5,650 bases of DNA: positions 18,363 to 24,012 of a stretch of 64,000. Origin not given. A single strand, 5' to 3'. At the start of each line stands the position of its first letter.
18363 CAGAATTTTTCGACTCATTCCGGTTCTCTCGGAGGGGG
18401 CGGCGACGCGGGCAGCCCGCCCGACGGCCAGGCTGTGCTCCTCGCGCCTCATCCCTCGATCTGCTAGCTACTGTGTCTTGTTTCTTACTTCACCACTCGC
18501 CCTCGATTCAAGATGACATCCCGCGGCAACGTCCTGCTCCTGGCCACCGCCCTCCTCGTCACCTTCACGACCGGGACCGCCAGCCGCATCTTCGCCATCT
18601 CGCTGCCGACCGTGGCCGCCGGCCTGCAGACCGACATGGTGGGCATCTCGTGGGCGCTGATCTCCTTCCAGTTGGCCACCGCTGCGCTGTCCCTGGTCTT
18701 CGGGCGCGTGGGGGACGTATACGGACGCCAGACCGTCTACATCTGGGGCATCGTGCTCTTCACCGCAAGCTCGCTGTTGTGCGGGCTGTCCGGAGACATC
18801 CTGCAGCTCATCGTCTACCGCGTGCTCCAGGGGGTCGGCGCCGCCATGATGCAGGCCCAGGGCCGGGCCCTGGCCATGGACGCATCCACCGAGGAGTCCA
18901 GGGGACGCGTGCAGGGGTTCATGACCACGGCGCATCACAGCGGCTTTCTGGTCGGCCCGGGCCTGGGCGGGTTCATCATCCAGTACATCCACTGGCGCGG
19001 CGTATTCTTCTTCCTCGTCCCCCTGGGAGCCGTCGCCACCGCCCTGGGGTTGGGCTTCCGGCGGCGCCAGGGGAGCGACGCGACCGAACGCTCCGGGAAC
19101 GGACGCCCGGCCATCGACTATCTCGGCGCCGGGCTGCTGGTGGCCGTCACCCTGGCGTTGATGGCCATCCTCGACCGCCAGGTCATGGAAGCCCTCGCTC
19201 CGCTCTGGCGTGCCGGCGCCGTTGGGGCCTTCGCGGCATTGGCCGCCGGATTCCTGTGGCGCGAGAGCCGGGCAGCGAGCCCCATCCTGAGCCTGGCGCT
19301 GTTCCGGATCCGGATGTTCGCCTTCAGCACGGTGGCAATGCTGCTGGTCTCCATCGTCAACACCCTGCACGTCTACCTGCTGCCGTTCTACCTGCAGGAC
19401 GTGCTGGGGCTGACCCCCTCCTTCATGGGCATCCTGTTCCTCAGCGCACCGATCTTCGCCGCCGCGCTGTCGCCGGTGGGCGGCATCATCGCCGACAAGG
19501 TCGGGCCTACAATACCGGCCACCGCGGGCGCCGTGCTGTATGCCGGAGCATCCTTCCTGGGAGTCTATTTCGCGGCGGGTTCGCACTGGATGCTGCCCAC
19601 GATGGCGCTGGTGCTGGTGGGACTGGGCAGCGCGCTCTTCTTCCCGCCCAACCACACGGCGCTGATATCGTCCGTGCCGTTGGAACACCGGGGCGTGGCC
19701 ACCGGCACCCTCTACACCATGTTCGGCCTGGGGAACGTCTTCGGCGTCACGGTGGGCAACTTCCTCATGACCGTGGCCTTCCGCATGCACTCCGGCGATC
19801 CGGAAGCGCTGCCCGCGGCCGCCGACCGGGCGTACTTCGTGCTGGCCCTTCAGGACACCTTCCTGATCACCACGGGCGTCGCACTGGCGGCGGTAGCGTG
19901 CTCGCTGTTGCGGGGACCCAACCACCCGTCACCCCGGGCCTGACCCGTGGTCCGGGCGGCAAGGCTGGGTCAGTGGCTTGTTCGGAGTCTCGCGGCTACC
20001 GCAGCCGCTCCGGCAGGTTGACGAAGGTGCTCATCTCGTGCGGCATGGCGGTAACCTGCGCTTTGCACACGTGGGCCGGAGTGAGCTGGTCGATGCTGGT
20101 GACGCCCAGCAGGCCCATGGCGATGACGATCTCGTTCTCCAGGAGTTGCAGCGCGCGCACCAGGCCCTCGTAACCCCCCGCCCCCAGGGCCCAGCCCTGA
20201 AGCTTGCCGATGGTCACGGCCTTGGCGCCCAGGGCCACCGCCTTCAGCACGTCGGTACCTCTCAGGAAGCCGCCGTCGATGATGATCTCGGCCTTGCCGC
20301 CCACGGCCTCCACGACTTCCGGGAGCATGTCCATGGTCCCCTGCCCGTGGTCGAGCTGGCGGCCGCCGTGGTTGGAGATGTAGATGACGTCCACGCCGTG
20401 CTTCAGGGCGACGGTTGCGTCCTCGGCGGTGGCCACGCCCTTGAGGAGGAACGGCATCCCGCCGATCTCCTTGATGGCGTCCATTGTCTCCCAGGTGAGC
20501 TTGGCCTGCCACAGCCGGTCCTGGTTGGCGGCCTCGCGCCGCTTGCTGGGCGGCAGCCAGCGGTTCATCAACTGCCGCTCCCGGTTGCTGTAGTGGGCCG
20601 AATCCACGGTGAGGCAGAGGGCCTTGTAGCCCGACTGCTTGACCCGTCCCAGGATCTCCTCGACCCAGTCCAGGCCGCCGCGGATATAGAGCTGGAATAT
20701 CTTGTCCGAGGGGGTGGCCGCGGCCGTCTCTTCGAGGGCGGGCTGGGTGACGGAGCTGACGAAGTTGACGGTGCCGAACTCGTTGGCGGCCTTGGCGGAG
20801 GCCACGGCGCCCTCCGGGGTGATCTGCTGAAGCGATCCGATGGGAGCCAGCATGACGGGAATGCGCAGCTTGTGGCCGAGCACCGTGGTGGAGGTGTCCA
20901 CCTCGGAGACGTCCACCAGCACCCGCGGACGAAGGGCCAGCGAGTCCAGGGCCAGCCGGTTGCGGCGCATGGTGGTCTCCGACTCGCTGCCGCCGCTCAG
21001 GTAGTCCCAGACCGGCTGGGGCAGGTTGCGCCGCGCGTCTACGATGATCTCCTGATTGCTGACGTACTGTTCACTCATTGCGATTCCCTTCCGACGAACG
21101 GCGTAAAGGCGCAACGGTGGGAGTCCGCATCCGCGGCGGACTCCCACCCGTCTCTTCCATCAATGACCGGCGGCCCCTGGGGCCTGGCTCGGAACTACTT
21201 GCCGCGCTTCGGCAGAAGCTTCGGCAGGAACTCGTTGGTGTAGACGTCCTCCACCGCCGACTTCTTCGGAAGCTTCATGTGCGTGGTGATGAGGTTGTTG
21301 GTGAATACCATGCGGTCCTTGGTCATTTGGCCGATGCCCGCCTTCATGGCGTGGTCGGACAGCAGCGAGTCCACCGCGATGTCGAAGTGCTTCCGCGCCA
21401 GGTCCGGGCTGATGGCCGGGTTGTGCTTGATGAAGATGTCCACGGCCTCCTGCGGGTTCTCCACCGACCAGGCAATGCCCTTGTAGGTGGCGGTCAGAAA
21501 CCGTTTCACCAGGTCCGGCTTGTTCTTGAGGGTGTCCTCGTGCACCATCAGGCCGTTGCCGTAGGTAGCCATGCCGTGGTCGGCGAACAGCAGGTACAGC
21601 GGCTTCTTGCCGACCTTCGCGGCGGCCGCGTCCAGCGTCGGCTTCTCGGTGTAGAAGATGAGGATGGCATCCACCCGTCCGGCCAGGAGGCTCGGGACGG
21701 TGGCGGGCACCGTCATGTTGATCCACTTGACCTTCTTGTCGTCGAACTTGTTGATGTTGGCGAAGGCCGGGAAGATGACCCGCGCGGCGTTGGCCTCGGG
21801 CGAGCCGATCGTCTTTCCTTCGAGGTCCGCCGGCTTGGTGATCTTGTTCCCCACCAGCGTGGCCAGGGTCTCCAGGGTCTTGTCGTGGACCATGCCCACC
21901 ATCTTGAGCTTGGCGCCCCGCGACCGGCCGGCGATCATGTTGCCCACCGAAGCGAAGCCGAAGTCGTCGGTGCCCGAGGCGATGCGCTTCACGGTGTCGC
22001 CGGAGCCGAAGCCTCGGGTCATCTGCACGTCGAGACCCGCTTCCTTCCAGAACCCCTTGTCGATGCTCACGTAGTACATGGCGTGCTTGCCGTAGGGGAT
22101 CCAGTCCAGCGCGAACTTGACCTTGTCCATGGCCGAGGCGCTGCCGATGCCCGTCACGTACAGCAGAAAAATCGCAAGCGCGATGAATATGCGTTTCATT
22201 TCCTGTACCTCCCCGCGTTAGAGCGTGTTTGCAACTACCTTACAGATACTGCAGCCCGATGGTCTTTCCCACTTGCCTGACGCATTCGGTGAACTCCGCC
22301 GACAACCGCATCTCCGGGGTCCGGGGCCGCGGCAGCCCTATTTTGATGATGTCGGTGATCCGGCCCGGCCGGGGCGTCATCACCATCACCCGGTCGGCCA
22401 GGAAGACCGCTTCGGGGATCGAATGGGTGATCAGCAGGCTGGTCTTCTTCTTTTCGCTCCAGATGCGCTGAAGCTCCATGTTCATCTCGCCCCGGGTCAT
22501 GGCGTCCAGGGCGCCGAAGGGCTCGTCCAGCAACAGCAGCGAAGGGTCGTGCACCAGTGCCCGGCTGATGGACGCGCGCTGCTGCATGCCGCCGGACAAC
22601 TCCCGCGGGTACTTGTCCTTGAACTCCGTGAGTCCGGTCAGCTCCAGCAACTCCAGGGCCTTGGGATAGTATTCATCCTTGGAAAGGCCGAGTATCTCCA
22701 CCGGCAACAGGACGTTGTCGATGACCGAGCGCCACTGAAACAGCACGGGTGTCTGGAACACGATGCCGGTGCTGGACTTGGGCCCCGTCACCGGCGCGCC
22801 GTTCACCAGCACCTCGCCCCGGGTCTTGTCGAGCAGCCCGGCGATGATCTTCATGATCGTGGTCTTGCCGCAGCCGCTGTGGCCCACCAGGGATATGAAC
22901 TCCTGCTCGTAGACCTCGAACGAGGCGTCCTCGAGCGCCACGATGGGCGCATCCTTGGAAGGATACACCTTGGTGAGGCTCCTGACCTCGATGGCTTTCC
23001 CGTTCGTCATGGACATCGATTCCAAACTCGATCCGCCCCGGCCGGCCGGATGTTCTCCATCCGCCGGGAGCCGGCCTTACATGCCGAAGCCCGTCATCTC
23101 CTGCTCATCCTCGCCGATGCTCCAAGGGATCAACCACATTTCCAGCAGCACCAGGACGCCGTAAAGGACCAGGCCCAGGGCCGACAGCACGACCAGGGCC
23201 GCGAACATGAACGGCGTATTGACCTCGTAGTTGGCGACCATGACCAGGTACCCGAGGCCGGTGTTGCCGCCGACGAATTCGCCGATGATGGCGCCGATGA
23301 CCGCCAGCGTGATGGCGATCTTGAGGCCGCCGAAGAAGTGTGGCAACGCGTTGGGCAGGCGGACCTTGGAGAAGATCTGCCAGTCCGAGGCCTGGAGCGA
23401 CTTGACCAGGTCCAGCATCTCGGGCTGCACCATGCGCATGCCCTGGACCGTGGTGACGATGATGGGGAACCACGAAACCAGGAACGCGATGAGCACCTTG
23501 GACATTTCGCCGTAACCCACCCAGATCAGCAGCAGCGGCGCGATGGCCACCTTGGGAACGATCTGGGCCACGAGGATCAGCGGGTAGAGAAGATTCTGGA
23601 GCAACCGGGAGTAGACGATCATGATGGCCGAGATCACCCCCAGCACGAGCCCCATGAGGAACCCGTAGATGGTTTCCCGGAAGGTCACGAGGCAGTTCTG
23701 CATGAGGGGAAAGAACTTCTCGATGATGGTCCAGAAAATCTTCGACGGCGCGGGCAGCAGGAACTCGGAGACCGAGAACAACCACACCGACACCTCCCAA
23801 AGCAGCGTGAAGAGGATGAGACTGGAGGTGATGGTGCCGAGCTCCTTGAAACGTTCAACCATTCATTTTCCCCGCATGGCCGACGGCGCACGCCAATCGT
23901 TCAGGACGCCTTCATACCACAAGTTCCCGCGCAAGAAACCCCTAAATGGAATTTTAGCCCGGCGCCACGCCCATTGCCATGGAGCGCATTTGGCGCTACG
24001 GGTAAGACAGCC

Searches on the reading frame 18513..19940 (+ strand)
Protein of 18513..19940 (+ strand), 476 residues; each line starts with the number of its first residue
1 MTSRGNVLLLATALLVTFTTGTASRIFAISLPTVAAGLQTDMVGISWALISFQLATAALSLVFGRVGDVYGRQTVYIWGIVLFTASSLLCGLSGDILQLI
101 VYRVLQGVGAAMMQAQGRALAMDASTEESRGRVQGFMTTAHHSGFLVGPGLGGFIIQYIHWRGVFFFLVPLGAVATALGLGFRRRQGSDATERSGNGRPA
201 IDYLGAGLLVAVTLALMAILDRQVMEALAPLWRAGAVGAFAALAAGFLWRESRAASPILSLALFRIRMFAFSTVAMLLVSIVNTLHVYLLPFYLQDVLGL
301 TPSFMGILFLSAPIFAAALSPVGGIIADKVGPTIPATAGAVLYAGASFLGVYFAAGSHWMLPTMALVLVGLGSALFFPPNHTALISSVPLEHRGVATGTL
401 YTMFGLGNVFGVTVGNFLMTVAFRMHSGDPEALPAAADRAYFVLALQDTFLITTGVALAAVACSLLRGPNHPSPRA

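Call 104: search_protein_families(library=pfam, proteins=[window:18513-19940:+], max_evalue=0.00001)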
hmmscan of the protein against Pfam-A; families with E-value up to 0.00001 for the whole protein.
window:18513-19940:+ (476 aa): 2 families
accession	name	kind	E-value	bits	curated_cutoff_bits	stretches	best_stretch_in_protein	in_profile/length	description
PF07690.21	MFS_1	-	5.4e-65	220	33.4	2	14-411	2-346/347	Major Facilitator Superfamily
PF00083.30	Sugar_tr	-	2.4e-08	33.7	22.3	1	42-176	45-185/452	Sugar (and other) transporter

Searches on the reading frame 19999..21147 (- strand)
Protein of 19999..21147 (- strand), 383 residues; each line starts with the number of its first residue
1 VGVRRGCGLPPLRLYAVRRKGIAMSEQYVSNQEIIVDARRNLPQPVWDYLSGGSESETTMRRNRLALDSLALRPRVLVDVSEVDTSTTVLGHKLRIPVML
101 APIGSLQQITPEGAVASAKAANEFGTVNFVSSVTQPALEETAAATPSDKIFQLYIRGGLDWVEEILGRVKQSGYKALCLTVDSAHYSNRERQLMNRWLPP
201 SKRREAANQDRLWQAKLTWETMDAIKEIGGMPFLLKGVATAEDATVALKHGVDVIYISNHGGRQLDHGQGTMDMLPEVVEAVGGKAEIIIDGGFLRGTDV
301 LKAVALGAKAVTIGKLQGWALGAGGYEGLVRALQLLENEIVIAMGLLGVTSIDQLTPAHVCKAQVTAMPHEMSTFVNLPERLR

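Call 104: search_protein_families(library=pfam, proteins=[window:19999-21147:-], max_evalue=0.00001)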
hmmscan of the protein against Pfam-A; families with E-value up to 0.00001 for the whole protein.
window:19999-21147:- (383 aa): 1 family
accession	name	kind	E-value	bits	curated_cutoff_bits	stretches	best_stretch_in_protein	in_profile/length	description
PF01070.24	FMN_dh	-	3.3e-106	355.7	24.9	1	38-361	1-349/350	FMN-dependent dehydrogenase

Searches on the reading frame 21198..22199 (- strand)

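Call 104: search_protein_families(library=pfam, proteins=[window:21198-22199:-], max_evalue=0.00001)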
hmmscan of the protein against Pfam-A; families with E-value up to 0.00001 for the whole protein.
window:21198-22199:- (334 aa): 1 family
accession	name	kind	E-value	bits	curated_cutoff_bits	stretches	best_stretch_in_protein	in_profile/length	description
PF09084.16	NMT1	-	1.5e-47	162.7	20.5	1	38-252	3-216/216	NMT1/THI5 like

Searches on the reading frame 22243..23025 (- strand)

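Call 104: search_protein_families(library=pfam, proteins=[window:22243-23025:-], max_evalue=0.00001)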
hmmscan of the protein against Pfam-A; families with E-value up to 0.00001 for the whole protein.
window:22243-23025:- (261 aa): 1 family
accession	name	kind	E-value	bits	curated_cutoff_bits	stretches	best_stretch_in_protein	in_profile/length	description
PF00005.33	ABC_tran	-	3.4e-31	109.1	25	1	31-170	1-136/137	ABC transporter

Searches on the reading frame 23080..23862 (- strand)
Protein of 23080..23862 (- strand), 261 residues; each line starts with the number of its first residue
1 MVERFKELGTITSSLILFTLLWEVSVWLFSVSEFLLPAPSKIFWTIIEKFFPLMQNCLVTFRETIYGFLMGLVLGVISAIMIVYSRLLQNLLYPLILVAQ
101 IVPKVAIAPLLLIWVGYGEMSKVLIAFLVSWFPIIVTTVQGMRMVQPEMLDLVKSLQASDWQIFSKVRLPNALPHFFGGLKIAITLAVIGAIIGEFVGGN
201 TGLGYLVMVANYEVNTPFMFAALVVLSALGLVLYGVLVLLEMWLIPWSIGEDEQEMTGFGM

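Call 104: search_protein_families(library=pfam, proteins=[window:23080-23862:-], max_evalue=0.00001)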
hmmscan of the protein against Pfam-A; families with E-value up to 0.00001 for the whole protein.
window:23080-23862:- (261 aa): 1 family
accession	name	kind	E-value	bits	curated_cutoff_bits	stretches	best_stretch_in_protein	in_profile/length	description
PF00528.27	BPD_transp_1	-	2e-31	109.6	26.4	1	71-241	1-179/184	Binding-protein-dependent transport system inner membrane component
